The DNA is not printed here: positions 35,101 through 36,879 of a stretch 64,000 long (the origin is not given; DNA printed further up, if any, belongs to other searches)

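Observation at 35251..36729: STAS (anti-sigma-antagonist-like) domain fused to an NDP-sugar pyrophosphorylase, with the phospho-serine position lost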

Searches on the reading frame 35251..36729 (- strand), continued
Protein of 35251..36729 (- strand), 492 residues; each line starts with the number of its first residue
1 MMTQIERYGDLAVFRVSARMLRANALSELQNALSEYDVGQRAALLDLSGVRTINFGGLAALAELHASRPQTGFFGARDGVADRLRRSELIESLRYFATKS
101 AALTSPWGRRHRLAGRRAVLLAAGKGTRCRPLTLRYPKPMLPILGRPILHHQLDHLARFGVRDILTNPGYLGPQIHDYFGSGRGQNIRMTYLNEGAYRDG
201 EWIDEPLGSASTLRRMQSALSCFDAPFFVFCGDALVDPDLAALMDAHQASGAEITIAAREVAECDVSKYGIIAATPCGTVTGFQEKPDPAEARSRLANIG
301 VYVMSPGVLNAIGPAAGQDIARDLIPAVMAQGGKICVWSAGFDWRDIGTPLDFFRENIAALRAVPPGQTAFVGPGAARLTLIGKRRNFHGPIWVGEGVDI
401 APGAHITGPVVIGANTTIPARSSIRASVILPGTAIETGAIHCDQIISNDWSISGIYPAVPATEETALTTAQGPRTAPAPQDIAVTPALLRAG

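Call 53: search_protein_representatives(alignment_id=A1)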
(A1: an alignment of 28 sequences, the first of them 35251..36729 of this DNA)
Query: 28 sequences, 500 profile positions. Proteins with E-value up to 0.001 (for the whole library): 89119; up to 1e-10: 35790; up to 1e-30: 4590. The best 150 are listed.
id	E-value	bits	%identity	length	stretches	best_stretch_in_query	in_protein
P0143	1.7e-206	702.9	-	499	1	1-492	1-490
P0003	1.7e-202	689.8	-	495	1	1-489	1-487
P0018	6.5e-201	684.5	-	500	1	1-497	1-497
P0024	1.2e-199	680.4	-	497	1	1-490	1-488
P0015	2.9e-193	659.3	-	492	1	1-490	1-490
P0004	1.3e-191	653.9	-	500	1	1-487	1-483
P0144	2.9e-190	649.4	-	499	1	1-488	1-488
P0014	3.7e-189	645.8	-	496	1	1-496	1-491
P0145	4.8e-189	645.4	-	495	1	1-486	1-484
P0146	2.3e-188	643.2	-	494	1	1-486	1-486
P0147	1.7e-187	640.3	-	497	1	1-488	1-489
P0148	6.9e-183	625.1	-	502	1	1-483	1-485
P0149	4.5e-182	622.4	-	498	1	1-489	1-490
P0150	2.2e-179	613.6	-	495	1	1-484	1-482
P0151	3.9e-178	609.4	-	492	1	8-488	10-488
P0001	1.3e-176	604.4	-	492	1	1-486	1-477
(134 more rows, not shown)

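Call 61: find_related_loci(query=A5, collection=metagenome_contigs, flank=6000)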
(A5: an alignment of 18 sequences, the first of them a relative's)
Query A5 (388 aa) in metagenome_contigs; peptide patterns used: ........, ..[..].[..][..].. (x = any residue, [..] = any of these).
600 stretches matched a pattern (row limit reached: there are more); 544 encode a relative of the query (tblastn E <= 1e-3); the best 80 are kept; 80 distinct loci.
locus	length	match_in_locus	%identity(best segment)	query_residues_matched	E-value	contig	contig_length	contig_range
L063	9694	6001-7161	77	1-387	0e+0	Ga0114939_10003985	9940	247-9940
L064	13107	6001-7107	72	1-368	0e+0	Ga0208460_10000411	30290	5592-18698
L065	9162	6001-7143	67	1-380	2e-166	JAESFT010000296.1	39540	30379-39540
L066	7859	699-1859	58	1-386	3e-151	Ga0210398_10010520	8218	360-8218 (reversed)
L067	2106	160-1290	57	1-376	7e-159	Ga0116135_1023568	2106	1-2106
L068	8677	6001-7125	56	1-376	2e-146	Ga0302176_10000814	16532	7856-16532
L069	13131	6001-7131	58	1-376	4e-143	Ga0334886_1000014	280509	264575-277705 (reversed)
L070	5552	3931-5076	56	1-376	7e-143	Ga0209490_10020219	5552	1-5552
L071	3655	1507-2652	54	1-376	1e-146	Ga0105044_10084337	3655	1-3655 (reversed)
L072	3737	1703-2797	56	1-364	3e-145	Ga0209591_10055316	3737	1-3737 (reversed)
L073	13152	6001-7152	51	1-383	1e-137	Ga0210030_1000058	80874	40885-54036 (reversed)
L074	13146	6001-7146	54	1-376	5e-137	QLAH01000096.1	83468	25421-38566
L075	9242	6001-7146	54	1-376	6e-137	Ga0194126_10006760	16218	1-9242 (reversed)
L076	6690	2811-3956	54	1-376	5e-137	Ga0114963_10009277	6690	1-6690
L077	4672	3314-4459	53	1-376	9e-139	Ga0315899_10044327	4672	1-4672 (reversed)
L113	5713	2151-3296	52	1-376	5e-135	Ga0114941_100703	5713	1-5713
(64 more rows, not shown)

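Call 64: search_protein_families(library=pfam, proteins=[L060:8376-9623:+, L060:11168-11644:+, L060:9645-9965:+, L060:19977-20807:+, L060:7421-8338:+], max_evalue=0.001)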
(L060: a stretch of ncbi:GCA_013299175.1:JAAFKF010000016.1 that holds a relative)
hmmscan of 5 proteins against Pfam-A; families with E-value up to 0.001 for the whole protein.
L060:8376-9623:+ (415 aa): 2 families
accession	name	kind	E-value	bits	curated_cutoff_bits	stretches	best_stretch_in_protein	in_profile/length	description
PF07228.17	SpoIIE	-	2.8e-41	142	25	1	198-403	2-191/192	Stage II sporulation protein E (SpoIIE)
PF00072.30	Response_reg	-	4.1e-24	85.3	30.2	1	11-122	1-110/111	Response regulator receiver domain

L060:11168-11644:+ (158 aa): 2 families
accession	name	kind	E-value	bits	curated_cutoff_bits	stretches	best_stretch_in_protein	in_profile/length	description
PF13581.12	HATPase_c_2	-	3.5e-20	72.7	27.4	1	20-151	1-127/127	Histidine kinase-like ATPase domain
PF02518.31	HATPase_c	-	3.1e-06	28.1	26.4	1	54-132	10-83/111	Histidine kinase-, DNA gyrase B-, and HSP90-like ATPase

L060:9645-9965:+ (106 aa): 2 families
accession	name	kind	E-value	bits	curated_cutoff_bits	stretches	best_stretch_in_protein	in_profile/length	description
PF01740.26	STAS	-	2.2e-15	56.7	22.6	1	20-106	18-106/106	STAS domain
PF13466.11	STAS_2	-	2.9e-13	50.2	29.2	1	19-94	5-80/80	STAS domain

L060:19977-20807:+ (276 aa): 1 family
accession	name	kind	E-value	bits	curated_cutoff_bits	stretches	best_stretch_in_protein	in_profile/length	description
PF16227.11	DUF4886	-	8.7e-06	25.4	26.7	1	194-265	167-239/242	Domain of unknown function (DUF4886)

L060:7421-8338:+ (305 aa): 0 families

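Call 69: search_dna_similar(query=window:35251-36729:-, collection=plasmids, mode=protein, max_evalue=1e-20, max_rows=25)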
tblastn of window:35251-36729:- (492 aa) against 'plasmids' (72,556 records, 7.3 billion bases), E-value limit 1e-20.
Records with a match: 20; places in all: 21; records where one place covers at least 80% of the query: 0.
Best place of each record, by identity: <60% 20.
By first word of the organism name: Streptomyces 4; Rhodococcus 3; Haladaptatus 2; Vibrio 1; Nocardia 1; Tsukamurella 1; Nonomuraea 1; Mycobacterium 1; Sulfuricurvum 1; Bacillus 1; and 4 more.
By predicted mobility (MOB-suite, as given by PLSDB): non-mobilizable 18; mobilizable 2.
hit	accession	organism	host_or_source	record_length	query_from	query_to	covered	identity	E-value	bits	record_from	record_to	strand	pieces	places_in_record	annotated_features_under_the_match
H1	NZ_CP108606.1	Streptomyces sp. NBC_01174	-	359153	127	441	64%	32.4%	6e-39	158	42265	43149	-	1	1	sugar phosphate nucleotidyltransferase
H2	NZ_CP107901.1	Streptomyces sp. NBC_00464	-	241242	127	439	64%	32.1%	6e-34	143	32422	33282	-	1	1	sugar phosphate nucleotidyltransferase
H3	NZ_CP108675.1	Streptomyces sp. NBC_01022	-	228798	127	439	64%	32.1%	1e-33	143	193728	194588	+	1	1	sugar phosphate nucleotidyltransferase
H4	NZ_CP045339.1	Vibrio sp. THAF190c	pure culture,Surface of a polyethylene ...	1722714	127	452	66%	30.7%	4e-48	186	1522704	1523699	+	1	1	none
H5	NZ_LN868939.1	Nocardia farcinica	not known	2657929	127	446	65%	30.8%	3e-29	129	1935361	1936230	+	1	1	none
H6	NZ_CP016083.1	Streptomyces sp. SAT1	Adenophora trachelioides Maxim.,single ...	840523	127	430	62%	32.1%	2e-35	148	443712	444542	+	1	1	sugar phosphate nucleotidyltransferase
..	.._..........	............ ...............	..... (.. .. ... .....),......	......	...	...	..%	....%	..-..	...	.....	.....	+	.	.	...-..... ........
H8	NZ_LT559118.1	Nonomuraea gerenzanensis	-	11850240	127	435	63%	31.1%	2e-36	151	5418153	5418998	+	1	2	none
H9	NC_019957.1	Mycobacterium sp. JS623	-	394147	127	446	65%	29.6%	3e-27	123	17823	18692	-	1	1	NDP-sugar synthase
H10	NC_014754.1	Sulfuricurvum kujiense DSM 16994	drain water from underground crude oil ...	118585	127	443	64%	29.8%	3e-32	138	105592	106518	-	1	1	sugar phosphate nucleotidyltransferase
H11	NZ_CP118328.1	Rhodococcus sp. DK17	pure culture,crude oil-contaminated soil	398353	127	452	66%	28.7%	2e-25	117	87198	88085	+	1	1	NDP-sugar synthase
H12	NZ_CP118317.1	Rhodococcus sp. DK180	pure culture,crude oil-contaminated soil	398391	127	452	66%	28.7%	2e-25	117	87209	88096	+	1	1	NDP-sugar synthase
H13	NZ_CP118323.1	Rhodococcus sp. DK176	pure culture,crude oil-contaminated soil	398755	127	452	66%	28.7%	2e-25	117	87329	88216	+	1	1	NDP-sugar synthase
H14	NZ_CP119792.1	Haladaptatus sp. QDMS2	cell culture,sediment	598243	127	448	65%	29.1%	8e-21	103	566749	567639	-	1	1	glucose-1-phosphate thymidylyltransferase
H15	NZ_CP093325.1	Bacillus sp. N5-665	whole organism,peat soil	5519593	128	435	63%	30.3%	6e-36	149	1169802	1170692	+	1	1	none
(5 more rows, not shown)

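Call 70: find_encoding_contigs(protein=P0024, flank=10000, max_places=1)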
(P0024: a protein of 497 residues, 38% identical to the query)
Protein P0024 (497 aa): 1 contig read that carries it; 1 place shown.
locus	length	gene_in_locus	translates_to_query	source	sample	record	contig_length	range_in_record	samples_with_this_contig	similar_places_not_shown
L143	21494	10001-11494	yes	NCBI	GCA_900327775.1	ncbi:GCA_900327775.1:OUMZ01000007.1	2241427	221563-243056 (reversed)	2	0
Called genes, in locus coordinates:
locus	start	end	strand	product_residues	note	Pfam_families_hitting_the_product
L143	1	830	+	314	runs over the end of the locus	PF01965:DJ-1_PfpI, PF12833:HTH_18, PF00165:HTH_AraC (weak)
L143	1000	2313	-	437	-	PF01266:DAO (faint), PF01494:FAD_binding_3 (faint), PF04820:Trp_halogenase (faint), PF12831:FAD_oxidored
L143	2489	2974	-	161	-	PF13527:Acetyltransf_9 (weak), PF00583:Acetyltransf_1, PF13508:Acetyltransf_7 (weak)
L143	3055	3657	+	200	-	PF01613:Flavin_Reduct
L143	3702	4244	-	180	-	-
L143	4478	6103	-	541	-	PF00916:Sulfate_transp, PF01740:STAS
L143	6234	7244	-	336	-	PF01073:3Beta_HSD, PF01370:Epimerase, PF02719:Polysacc_synt_2, PF04321:RmlD_sub_bind, PF16363:GDP_Man_Dehyd, PF07993:NAD_binding_4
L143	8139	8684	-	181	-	PF00691:OmpA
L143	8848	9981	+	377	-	PF01757:Acyl_transf_3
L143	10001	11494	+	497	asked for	PF01740:STAS, PF13466:STAS_2 (weak), PF00483:NTP_transferase, PF12804:NTP_transf_3, PF00132:Hexapep (faint), PF25084:LbH_EIF2B (weak)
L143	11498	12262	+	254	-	-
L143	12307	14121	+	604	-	PF00535:Glycos_transf_2, PF13641:Glyco_tranf_2_3 (weak), PF13632:Glyco_trans_2_3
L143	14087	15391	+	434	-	PF11329:DUF3131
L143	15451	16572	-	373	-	PF01471:PG_binding_1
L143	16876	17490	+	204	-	PF00691:OmpA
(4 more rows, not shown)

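Call 71: find_encoding_contigs(protein=P0022, flank=10000, max_places=1)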
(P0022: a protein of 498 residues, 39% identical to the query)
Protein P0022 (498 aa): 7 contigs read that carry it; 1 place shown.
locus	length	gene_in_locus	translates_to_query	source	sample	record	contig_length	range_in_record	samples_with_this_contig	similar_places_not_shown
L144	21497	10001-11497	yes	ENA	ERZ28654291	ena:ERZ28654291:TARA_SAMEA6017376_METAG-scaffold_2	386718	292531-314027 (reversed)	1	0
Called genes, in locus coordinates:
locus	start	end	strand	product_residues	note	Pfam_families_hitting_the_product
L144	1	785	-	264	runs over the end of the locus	PF20086:DUF6478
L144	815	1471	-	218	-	-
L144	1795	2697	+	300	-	PF02517:Rce1-like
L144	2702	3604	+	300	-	PF02517:Rce1-like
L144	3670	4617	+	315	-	PF17848:Zn_ribbon_ACC, PF01039:Carboxyl_trans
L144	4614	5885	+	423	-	PF08245:Mur_ligase_M, PF02875:Mur_ligase_C, PF27239:FOL3_C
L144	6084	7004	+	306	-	PF03547:Mem_trans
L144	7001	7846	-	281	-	PF00722:Glyco_hydro_16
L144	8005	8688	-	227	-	PF00691:OmpA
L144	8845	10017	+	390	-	PF01757:Acyl_transf_3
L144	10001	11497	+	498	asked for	PF01740:STAS (weak), PF00483:NTP_transferase, PF12804:NTP_transf_3, PF00132:Hexapep (faint), PF25084:LbH_EIF2B (weak), PF25087:GMPPB_C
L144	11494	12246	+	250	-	-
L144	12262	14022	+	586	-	PF00535:Glycos_transf_2, PF13641:Glyco_tranf_2_3, PF13632:Glyco_trans_2_3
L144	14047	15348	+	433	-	PF11329:DUF3131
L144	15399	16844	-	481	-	-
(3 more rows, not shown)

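Call 73: list_cluster_members(proteins=[P0001, P0121, P0031])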
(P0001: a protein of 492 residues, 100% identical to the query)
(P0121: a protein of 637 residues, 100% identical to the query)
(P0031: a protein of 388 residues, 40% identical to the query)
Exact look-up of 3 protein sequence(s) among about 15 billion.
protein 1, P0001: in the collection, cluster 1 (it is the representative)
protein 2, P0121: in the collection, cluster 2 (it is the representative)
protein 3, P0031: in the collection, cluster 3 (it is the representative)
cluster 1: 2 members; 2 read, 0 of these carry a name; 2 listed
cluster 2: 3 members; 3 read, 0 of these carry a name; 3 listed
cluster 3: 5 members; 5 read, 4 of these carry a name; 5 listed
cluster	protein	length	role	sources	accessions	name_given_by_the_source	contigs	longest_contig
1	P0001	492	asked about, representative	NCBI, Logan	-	-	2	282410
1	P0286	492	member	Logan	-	-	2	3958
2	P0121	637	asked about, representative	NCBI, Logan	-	-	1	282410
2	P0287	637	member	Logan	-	-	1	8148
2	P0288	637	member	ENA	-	-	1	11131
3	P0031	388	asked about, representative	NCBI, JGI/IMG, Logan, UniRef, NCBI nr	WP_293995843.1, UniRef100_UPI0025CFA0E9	NDP-sugar synthase [Sphaerotilus sp.] | mannose-1-phosphate guanylyltransferase | NDP-sugar synthase n=1 Tax=Sphaerotilus sp. TaxID=2093942 RepID=UPI0025CFA0E9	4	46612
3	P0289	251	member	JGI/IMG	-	mannose-1-phosphate guanylyltransferase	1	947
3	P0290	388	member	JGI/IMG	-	mannose-1-phosphate guanylyltransferase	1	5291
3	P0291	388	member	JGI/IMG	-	mannose-1-phosphate guanylyltransferase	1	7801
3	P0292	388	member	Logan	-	-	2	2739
